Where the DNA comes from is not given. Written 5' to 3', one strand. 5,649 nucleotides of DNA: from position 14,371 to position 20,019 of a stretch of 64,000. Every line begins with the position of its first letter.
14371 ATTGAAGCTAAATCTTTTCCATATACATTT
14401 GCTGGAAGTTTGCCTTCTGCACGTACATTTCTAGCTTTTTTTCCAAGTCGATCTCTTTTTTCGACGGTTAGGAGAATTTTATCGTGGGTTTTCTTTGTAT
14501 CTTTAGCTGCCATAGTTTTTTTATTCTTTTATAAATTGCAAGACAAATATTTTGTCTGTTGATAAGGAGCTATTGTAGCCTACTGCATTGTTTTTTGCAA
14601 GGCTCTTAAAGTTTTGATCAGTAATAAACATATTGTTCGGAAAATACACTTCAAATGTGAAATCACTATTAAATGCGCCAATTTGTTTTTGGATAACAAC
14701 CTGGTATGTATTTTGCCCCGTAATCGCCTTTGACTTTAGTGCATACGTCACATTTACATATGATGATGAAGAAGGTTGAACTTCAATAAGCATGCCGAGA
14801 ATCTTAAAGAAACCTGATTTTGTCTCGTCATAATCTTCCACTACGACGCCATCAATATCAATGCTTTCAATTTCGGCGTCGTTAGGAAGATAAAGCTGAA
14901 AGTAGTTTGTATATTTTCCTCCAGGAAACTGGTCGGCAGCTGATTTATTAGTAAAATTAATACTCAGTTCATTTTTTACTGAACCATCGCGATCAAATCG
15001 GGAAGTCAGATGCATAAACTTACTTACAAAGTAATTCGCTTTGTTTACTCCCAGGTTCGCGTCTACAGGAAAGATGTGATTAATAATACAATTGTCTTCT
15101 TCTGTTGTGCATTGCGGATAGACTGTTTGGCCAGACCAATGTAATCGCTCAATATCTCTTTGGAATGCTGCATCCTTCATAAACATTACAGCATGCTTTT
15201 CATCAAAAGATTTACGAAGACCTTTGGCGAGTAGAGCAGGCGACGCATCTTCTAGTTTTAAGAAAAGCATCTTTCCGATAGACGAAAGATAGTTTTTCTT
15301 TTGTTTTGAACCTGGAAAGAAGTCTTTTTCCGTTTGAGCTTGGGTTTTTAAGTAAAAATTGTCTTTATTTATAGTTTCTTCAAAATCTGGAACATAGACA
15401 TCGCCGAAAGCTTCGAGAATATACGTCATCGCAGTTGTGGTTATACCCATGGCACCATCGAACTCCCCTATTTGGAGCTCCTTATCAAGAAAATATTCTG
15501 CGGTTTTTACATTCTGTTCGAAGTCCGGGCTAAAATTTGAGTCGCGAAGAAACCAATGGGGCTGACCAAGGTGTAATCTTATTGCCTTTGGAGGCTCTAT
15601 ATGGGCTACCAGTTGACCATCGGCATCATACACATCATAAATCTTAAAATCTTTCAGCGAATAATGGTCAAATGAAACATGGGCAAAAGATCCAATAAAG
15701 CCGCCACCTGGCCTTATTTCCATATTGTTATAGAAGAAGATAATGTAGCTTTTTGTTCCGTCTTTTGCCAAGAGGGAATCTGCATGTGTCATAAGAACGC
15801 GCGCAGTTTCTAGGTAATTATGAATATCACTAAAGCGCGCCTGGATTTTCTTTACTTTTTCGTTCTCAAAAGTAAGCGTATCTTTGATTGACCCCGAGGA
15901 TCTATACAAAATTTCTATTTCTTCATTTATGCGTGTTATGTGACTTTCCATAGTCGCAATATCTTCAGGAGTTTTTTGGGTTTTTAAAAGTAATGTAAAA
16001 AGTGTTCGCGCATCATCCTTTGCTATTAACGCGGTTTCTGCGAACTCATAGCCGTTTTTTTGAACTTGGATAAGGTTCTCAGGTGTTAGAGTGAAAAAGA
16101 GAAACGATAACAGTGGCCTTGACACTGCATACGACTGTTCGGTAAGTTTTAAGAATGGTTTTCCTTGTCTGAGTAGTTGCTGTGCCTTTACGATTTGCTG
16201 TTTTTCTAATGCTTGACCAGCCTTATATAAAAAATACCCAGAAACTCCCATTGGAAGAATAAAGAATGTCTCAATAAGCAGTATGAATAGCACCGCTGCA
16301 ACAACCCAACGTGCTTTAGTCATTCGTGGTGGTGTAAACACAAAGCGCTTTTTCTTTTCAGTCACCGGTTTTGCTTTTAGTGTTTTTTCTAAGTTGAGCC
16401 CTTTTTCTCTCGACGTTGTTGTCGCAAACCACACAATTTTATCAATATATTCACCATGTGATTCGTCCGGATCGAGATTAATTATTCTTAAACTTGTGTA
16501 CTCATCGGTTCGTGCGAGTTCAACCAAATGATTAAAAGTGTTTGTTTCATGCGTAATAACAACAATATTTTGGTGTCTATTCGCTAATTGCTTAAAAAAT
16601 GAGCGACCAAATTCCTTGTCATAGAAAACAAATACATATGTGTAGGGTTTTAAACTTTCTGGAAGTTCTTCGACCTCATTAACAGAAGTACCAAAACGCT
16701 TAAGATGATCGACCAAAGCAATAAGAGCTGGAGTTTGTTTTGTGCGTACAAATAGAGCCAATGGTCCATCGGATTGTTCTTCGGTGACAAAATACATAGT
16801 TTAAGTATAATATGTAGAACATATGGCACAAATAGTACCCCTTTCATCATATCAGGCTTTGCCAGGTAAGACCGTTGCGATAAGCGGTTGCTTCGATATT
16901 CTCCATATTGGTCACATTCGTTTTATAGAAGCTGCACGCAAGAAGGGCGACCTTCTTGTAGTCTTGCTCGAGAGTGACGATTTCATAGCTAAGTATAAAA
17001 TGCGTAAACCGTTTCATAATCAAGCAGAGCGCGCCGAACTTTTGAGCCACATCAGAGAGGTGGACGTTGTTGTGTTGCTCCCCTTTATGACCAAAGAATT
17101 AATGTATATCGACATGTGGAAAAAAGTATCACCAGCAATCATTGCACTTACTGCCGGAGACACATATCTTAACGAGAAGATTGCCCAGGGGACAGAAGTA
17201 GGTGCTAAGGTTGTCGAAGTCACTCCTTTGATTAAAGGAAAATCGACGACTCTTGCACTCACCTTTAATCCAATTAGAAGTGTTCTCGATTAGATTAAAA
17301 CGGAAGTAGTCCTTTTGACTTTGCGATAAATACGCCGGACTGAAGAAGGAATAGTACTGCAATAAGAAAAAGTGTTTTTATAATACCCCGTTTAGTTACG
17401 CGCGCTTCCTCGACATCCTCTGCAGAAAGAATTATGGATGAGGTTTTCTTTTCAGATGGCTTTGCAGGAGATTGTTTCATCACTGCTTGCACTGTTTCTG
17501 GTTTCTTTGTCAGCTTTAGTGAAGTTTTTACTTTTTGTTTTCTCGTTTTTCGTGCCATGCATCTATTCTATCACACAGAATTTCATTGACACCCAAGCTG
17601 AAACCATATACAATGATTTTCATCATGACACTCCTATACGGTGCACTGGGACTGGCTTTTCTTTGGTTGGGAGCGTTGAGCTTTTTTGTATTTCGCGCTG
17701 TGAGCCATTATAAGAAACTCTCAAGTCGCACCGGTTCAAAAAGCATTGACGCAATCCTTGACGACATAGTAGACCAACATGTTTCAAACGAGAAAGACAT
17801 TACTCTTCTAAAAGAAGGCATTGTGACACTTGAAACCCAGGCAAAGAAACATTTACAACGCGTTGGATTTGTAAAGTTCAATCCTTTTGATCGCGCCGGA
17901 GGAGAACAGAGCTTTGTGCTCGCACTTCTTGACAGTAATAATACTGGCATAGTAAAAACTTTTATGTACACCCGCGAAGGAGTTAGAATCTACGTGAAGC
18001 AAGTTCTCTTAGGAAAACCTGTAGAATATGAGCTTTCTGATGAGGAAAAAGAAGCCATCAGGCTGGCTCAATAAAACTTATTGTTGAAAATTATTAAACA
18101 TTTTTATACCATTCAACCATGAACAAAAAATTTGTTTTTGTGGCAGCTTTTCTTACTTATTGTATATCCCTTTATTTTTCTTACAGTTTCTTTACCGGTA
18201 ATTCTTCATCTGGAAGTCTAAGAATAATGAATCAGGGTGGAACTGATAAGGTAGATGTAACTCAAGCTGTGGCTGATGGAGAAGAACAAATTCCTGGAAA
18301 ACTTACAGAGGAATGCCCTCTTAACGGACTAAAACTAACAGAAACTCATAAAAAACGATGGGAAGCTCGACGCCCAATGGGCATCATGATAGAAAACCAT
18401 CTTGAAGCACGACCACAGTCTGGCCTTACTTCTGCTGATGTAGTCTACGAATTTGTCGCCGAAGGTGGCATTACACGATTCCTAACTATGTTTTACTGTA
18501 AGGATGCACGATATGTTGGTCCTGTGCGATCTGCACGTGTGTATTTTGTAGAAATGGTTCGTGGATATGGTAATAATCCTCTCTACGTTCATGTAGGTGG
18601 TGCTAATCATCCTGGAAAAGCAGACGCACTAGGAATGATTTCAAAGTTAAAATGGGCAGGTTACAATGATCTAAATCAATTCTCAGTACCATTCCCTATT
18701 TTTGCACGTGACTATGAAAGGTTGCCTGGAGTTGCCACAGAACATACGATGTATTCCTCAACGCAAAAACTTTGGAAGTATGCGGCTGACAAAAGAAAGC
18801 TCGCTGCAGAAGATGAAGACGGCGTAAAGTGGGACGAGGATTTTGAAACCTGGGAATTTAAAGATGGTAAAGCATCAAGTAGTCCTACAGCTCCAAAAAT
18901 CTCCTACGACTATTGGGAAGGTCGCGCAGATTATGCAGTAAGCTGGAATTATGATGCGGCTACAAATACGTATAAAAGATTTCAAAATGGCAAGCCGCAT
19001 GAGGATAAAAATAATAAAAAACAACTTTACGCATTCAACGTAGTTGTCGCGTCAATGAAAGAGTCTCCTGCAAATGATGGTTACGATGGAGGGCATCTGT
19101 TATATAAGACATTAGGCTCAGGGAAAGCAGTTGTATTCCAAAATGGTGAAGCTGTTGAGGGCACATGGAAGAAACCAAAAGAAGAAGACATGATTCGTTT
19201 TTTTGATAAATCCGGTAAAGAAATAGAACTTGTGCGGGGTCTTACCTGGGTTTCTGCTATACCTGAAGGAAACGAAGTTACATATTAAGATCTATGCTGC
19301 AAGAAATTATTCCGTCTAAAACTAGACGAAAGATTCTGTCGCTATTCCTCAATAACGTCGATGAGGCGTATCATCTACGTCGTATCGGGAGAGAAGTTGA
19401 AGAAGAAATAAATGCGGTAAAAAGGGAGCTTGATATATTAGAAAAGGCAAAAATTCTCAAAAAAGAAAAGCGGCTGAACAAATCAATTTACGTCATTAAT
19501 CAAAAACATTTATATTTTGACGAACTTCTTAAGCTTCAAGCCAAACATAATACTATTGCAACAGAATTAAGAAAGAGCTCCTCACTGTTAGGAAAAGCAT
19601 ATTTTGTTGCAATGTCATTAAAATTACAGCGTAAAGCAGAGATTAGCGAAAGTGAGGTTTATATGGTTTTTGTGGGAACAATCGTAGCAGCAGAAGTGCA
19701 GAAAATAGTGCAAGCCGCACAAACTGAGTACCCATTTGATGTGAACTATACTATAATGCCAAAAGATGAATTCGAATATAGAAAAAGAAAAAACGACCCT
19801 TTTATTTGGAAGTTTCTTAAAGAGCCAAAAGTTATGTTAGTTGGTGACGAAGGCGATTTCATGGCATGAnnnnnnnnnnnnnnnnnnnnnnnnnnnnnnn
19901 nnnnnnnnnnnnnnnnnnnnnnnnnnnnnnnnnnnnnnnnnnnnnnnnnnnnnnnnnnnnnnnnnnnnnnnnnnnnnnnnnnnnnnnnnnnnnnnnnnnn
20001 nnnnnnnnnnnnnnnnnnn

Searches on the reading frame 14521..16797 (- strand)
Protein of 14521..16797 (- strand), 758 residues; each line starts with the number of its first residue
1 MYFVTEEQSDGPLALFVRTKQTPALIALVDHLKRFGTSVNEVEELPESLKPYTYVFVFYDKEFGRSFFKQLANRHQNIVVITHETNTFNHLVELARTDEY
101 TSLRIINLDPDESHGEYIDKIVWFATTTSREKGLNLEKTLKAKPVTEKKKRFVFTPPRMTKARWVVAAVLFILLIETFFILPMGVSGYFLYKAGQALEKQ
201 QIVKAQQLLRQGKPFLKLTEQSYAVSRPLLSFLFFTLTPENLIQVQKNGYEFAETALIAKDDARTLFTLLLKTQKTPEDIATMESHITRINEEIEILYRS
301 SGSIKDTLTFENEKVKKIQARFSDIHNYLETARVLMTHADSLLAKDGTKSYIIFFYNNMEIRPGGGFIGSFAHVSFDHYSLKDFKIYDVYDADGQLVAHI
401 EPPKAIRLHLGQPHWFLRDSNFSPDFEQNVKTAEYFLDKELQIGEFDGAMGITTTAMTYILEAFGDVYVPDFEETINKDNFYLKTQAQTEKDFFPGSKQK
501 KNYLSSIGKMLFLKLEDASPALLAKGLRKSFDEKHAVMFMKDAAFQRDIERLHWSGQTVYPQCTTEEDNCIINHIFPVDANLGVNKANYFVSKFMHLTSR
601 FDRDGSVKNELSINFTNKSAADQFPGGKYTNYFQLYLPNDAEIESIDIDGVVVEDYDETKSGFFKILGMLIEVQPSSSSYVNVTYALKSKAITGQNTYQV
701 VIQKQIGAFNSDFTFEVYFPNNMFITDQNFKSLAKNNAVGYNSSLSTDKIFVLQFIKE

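Call 52: search_protein_families(library=pfam, proteins=[window:14521-16797:-], max_evalue=0.001)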
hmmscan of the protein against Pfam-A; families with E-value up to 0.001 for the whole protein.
window:14521-16797:- (758 aa): 1 family
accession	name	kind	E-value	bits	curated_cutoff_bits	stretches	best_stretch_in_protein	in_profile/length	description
PF13196.11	DUF4012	-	5e-20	72.9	28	1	346-482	1-136/144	Protein of unknown function (DUF4012)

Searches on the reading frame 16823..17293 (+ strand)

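Call 52: search_protein_families(library=pfam, proteins=[window:16823-17293:+], max_evalue=0.001)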
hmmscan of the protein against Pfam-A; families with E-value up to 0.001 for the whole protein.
window:16823-17293:+ (156 aa): 1 family
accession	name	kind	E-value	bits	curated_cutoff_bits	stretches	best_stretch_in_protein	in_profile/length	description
PF01467.32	CTP_transf_like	-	1.5e-14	54.7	21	1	21-91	3-71/133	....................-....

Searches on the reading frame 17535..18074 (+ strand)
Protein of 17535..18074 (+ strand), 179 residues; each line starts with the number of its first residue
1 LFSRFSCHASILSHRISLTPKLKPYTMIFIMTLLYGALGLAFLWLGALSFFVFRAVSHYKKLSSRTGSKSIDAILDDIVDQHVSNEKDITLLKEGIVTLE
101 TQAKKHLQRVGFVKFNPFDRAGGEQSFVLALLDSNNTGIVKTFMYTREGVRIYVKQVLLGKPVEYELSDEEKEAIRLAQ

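Call 52: search_protein_families(library=pfam, proteins=[window:17535-18074:+], max_evalue=0.001)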
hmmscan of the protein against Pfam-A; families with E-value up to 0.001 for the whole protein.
window:17535-18074:+ (179 aa): 1 family
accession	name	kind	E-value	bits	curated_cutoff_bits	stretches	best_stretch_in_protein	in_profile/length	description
PF14584.11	DUF4446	-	1.4e-29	103.4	27.4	1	38-178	10-149/150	Protein of unknown function (DUF4446)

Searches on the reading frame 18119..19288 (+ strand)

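Call 52: search_protein_families(library=pfam, proteins=[window:18119-19288:+], max_evalue=0.001)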
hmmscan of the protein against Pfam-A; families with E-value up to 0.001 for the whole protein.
window:18119-19288:+ (389 aa): 2 families
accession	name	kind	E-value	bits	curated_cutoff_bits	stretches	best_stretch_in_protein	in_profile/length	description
PF11258.13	DUF3048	-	5.7e-34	117.8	25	1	78-225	8-145/148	Protein of unknown function (DUF3048) N-terminal domain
PF17479.7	DUF3048_C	-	4.3e-28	98.4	25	1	272-378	10-114/114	Protein of unknown function (DUF3048) C-terminal domain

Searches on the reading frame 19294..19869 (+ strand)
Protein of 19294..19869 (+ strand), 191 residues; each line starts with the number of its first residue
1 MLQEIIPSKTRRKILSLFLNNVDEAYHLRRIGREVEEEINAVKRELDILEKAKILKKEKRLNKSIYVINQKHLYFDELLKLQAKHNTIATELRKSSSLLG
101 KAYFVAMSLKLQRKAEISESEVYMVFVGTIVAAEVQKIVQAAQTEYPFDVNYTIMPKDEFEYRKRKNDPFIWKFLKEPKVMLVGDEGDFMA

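Call 52: search_protein_families(library=pfam, proteins=[window:19294-19869:+], max_evalue=0.001)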
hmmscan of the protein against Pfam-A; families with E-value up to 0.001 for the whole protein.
window:19294-19869:+ (191 aa): 1 family
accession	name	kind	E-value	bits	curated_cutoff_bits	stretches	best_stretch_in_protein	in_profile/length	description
PF24033.1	DUF7342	-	0.00011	22.7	31.6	1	34-93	26-83/150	Family of unknown function (DUF7342)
